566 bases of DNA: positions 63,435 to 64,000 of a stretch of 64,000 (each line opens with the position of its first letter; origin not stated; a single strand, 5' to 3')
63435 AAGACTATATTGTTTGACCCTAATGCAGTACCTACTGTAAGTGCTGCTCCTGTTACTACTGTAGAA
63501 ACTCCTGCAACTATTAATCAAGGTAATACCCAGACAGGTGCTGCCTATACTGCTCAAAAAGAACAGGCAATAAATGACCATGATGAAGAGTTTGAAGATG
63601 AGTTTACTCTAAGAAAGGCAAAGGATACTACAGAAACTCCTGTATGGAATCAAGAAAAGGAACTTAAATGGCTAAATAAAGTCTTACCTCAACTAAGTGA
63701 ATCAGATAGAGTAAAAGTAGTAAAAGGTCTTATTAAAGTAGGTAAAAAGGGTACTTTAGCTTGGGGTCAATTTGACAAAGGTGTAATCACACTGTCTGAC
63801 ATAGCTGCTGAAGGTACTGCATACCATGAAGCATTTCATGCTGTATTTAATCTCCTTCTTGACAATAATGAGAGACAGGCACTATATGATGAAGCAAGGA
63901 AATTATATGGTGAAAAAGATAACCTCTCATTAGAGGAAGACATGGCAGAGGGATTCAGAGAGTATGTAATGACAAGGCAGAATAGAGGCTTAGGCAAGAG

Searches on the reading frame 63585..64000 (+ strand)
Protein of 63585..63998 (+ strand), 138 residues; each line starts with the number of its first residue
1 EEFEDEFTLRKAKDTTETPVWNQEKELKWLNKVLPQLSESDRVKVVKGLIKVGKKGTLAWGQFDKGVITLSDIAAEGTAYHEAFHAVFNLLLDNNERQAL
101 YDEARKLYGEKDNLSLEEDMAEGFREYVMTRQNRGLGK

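Call 29: find_homologous_proteins(query=window:63585-63998:+, max_evalue=0.001)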
Query seq(138 aa) (138 aa): 17 proteins with E <= 0.001 among 27 candidates.
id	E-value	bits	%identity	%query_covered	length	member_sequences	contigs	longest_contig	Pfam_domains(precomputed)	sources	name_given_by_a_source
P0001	1.3e-72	260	85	100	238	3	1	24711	-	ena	-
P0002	5.5e-72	258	88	99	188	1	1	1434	-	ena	-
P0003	2.0e-63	230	84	93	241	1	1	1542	-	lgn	-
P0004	2.8e-50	188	88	72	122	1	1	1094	-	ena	-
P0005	7.8e-48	180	69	90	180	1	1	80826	-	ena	-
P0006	1.8e-46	175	61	99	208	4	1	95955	-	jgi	jgi:hypothetical protein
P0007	2.3e-45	172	70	86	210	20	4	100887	-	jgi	jgi:hypothetical protein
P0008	7.7e-44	167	77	72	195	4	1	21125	-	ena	-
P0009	7.0e-43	164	65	88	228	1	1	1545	-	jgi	jgi:hypothetical protein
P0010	2.8e-42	162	70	75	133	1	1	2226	-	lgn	-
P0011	6.7e-36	141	70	66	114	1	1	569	-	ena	-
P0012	5.7e-32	129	90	50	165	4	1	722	-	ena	-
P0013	3.4e-23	100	67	57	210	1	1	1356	-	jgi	-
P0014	6.4e-16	77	48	70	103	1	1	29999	-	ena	-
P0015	8.7e-10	57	74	31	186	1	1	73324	-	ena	-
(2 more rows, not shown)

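Call 38: search_protein_families(library=pfam, proteins=[P0001], max_evalue=5)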
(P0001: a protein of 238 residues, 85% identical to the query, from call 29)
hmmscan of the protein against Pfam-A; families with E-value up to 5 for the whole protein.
P0001 (238 aa): 1 family
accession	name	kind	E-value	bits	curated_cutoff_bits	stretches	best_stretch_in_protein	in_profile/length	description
PF10926.14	DUF2800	-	0.2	11.2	21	1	75-133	30-85/368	Protein of unknown function (DUF2800)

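Call 54: predict_structure(alignment_id=A2)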
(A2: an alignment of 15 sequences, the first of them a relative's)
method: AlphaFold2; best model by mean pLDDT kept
length: 238 residues; sequences in the alignment: 15
mean_pLDDT: 56.3   pTM: 0.38
mean pLDDT of the five models: 56.3, 53.0, 51.7, 51.2, 50.9
residues with pLDDT >= 90: 1; 70-90: 66; 50-70: 49; < 50: 122
segments of 3 or more residues with pLDDT < 50: 1-25, 34-76, 137-141, 150-165, 167-173, 175-182, 184-195
pLDDT, mean of each block of 10 residues (from residue 1): 32 32 46 45 41 38 42 48 63 69 82 84 72 54 50 46 48 44 47 55 83 87 79 64
secondary structure, 60 per line:
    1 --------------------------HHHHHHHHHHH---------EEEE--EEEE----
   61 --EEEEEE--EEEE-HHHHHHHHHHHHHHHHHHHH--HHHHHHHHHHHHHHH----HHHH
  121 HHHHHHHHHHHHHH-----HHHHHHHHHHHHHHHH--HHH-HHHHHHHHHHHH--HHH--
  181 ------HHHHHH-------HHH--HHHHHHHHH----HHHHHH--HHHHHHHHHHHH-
elements in order: H27-37 E47-50 E53-56 E63-68 E71-74 H76-95 H98-112 H117-134 H140-155 H162-173 H187-192 H205-213 H218-223 H226-237

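Call 57: search_protein_representatives(alignment_id=A2)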
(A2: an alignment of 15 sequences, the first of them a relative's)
Query: 15 sequences, 324 profile positions. Proteins with E-value up to 0.001 (for the whole library): 2754; up to 1e-10: 1362; up to 1e-30: 391. The best 150 are listed.
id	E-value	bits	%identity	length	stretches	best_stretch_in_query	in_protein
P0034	2.1e-147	507.4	-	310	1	34-324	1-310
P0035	2.7e-134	464.3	-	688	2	19-321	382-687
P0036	1.7e-129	448.6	-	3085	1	8-324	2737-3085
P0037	4.1e-125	434.2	-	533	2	7-315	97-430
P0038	7.6e-124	430.0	-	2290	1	8-324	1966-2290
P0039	1.3e-119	416.1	-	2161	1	8-324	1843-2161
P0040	6.1e-112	390.9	-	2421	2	10-293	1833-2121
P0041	1.5e-110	386.3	-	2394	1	11-322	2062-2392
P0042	1.9e-109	382.7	-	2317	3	7-301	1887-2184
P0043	2.7e-109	382.2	-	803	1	7-324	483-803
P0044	7.5e-109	380.7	-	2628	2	7-288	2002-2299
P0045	1.9e-108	379.4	-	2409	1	9-324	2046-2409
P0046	2.4e-108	379.1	-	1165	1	6-321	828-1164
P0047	3.4e-106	372.0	-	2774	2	8-293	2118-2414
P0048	2.0e-105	369.5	-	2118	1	13-324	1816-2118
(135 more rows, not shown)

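Call 59: fold_search(model_id=the predicted structure, library=pdb)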
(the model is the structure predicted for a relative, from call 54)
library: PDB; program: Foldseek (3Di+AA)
matches with E <= 10: 150; with E <= 0.001: 0
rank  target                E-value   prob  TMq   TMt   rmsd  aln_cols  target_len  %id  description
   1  8zak_B                2.2e-01  0.10  0.13  0.13  22.2       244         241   11  Crystal structure of the channel protein CorA from Campylobacter jejuni in complex with Ni2+ (released 2024-06-19)
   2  8zah_B                4.1e-01  0.06  0.12  0.12  22.4       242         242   12  Crystal structure of the channel protein CorA from Campylobacter jejuni (released 2024-06-19)
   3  3fy6_A                4.3e-01  0.25  0.16  0.27  11.9       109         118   13  Structure from the mobile metagenome of V. Cholerae. Integron cassette protein VCH_CASS3 (released 2009-02-10)
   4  4yxm_A                6.5e-01  0.09  0.19  0.15  14.7       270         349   12  Structure of Thermotoga maritima DisA D75N mutant with reaction product c-di-AMP (released 2015-06-03)
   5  3fy6_D                7.2e-01  0.20  0.16  0.26  12.0       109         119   11  Structure from the mobile metagenome of V. Cholerae. Integron cassette protein VCH_CASS3 (released 2009-02-10)
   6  9r2o_B                8.6e-01  0.09  0.15  0.21  18.8       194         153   12  De novo designed N5 protein fold (released 2025-05-14)
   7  9r2o_A                1.1e+00  0.08  0.15  0.21  19.0       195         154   11  De novo designed N5 protein fold (released 2025-05-14)
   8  6rd4_7                1.1e+00  0.07  0.13  0.16  20.0       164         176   10  CryoEM structure of Polytomella F-ATP synthase, Full dimer, composite map (released 2019-07-03)
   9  7x4a                  1.3e+00  0.08  0.14  0.12  14.7       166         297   11  Native CD-NTase ClCdnE (released 2023-03-08)
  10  8v8i_B                1.3e+00  0.02  0.09  0.10  29.0       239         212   11  PI3Ka H1047R co-crystal structure with inhibitor in cryptic pocket (compound 5). (released 2024-03-20)
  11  8vl4_MODEL_1_A        1.4e+00  0.11  0.13  0.25  11.9        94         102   21  Solution NMR Structure of de novo design protein 312 parent (released 2024-08-07)
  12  7asn_M                1.4e+00  0.10  0.13  0.21   9.8        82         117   13  Staphylococcus aureus 50S after 30 minutes incubation a 37C (released 2021-11-17)
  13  6owt_S                1.5e+00  0.08  0.14  0.20  13.9       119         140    8  Structure of SIVsmm Nef and SMM tetherin bound to the clathrin adaptor AP-2 complex (released 2019-09-25)
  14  9qpq_P                1.5e+00  0.08  0.14  0.19  12.9       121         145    8  The structure of the COPI leaf bound to GOLPH3 (released 2025-10-22)
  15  6uri_S                1.8e+00  0.08  0.13  0.19  13.3       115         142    6  HIV-1 Nef in complex with the CD4 cytoplasmic domain and the AP2 clathrin adaptor complex (released 2020-07-29)
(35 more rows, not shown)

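Call 62: search_solved_structures(query=A4, max_evalue=10, show_alignments=4)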
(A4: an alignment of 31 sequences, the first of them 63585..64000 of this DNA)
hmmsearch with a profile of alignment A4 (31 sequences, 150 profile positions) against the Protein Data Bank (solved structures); distinct sequences matched with E-value up to 10: 21.
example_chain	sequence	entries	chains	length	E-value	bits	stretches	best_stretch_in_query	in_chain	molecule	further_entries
1ng6_A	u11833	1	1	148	0.17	14.6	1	14-60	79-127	Hypothetical protein yqeY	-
7zbh_A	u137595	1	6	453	0.19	14.5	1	54-87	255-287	ATP-dependent zinc metalloprotease FtsH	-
9d92_A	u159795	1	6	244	0.22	14.3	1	40-130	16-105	Z4 c3i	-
4y66_B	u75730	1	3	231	0.22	14.3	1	71-127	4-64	Putative tbpip family protein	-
6az0_A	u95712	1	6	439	0.3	13.8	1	56-85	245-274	Mitochondrial inner membrane i-AAA protease supercomplex subunit YME1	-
6aly_A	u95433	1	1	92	0.35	13.6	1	81-140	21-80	Mediator of RNA polymerase II transcription subunit 15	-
3lb5_A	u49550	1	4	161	0.36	13.6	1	28-80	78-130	Hit-like protein involved in cell-cycle regulation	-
6r5a_A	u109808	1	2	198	0.36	13.6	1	73-130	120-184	Pro-Pro endopeptidase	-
2n6j_A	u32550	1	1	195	0.36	13.5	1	73-130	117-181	Zinc metalloprotease Zmp1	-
5n12_A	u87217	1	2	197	0.36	13.5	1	73-130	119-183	Pro-Pro endopeptidase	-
5a0p_A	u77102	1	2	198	0.37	13.5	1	73-130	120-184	ZINC METALLOPROTEASE ZMP1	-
6r53_A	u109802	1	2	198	0.4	13.4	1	73-130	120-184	Pro-Pro endopeptidase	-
6r52_A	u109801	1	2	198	0.44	13.3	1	73-130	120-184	Pro-Pro endopeptidase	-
2pcr_A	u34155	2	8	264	0.49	13.1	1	97-137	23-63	Inositol-1-monophosphatase | Fructose-1,6-bisphosphatase/inositol-1-monophosphatase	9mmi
9o59_A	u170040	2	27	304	0.52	13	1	40-130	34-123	Z4-Cage Nanoparticle | Octahedral Z4-Cage Nanoparticle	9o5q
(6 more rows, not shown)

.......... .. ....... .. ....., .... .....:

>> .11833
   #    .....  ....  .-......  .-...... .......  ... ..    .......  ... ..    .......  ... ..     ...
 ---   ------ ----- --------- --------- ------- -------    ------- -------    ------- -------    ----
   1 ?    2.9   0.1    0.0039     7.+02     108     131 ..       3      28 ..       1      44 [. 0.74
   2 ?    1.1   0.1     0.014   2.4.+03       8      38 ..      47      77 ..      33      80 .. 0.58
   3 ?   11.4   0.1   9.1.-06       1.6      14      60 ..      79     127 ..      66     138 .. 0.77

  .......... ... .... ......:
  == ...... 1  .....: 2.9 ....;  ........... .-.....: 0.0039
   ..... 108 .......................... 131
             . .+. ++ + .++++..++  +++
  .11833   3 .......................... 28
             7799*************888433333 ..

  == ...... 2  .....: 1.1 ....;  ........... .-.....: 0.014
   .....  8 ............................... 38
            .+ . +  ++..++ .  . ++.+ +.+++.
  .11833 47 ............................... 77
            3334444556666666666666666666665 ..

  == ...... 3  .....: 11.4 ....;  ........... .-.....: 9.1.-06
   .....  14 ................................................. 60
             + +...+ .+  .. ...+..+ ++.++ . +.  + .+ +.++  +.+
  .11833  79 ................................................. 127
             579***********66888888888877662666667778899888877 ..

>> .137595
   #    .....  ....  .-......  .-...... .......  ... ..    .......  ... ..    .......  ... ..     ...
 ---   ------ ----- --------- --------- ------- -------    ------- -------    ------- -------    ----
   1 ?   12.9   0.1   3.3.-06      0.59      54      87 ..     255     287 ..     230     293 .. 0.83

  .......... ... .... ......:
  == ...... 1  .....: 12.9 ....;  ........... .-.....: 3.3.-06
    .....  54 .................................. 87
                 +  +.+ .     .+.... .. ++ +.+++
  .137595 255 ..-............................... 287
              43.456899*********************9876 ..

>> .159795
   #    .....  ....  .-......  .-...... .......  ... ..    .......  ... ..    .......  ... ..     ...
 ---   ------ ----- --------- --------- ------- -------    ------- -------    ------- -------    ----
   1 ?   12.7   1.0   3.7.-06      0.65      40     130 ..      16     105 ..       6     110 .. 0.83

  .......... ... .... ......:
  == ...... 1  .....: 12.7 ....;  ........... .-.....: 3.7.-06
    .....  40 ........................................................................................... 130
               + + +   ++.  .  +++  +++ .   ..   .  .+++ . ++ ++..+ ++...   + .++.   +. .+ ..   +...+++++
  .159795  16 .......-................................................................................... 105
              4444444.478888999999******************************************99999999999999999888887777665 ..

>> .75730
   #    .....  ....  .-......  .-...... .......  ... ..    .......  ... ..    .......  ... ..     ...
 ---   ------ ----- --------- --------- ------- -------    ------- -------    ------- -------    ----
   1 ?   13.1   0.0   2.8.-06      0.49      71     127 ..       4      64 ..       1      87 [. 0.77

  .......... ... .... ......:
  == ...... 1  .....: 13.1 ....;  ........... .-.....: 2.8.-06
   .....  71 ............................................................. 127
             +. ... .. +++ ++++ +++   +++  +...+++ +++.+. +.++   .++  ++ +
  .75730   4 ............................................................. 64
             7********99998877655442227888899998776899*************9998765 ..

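Call 63: search_protein_families(library=pfam, alignment_id=A4, max_evalue=1)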
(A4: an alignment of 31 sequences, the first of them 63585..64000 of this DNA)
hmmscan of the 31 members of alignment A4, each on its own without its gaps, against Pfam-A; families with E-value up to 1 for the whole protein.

A. member 1, window:63585-64000:+ (138 aa): 2 families
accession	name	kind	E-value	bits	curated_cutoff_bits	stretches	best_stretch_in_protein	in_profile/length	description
PF10926.14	DUF2800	-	0.063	12.9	21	1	71-129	30-85/368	Protein of unknown function (DUF2800)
PF01434.24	Peptidase_M41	-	0.19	12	29.9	1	74-96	7-29/191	Peptidase family M41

B. families by the number of members that match (of 31 scanned): 44 families (the first 25 are shown)
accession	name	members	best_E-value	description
PF10926.14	DUF2800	5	0.016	Protein of unknown function (DUF2800)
PF01434.24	Peptidase_M41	3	0.047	Peptidase family M41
PF17063.10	PSMalpha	3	0.42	Phenol-soluble modulin alpha peptide family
PF02637.23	GatB_Yqey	1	0.00065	GatB domain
PF22653.1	DUF7007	1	0.0075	Domain of unknown function (DUF7007)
PF15640.11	Tox-MPTase4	1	0.0099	Metallopeptidase toxin 4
PF24082.1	SPEF2_C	1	0.04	SPEF2 C-terminal domain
PF09349.15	OHCU_decarbox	1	0.041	OHCU decarboxylase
PF02092.22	tRNA_synt_2f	1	0.043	Glycyl-tRNA synthetase beta subunit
PF05812.17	Herpes_BLRF2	1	0.045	Herpesvirus BLRF2 protein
PF25100.1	DUF7809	1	0.055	Domain of unknown function (DUF7809)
PF14895.11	PPPI_inhib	1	0.056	Protein phosphatase 1 inhibitor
PF04363.17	DUF496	1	0.059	Protein of unknown function (DUF496)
PF01877.22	RNA_binding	1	0.06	RNA binding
PF10382.14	ZGRF1-like_N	1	0.063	DNA helicase ZGRF1-like, N-terminal domain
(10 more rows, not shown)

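Call 72: search_protein_families(library=pfam, alignment_id=A5, max_evalue=0.001)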
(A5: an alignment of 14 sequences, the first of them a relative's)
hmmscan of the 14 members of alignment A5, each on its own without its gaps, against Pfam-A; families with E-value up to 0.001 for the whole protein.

A. member 1, P0036 (3085 aa): 0 families

B. families by the number of members that match (of 14 scanned): 1 family
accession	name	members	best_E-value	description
PF18760.7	ART-PolyVal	8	1.6e-24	ADP-Ribosyltransferase in polyvalent proteins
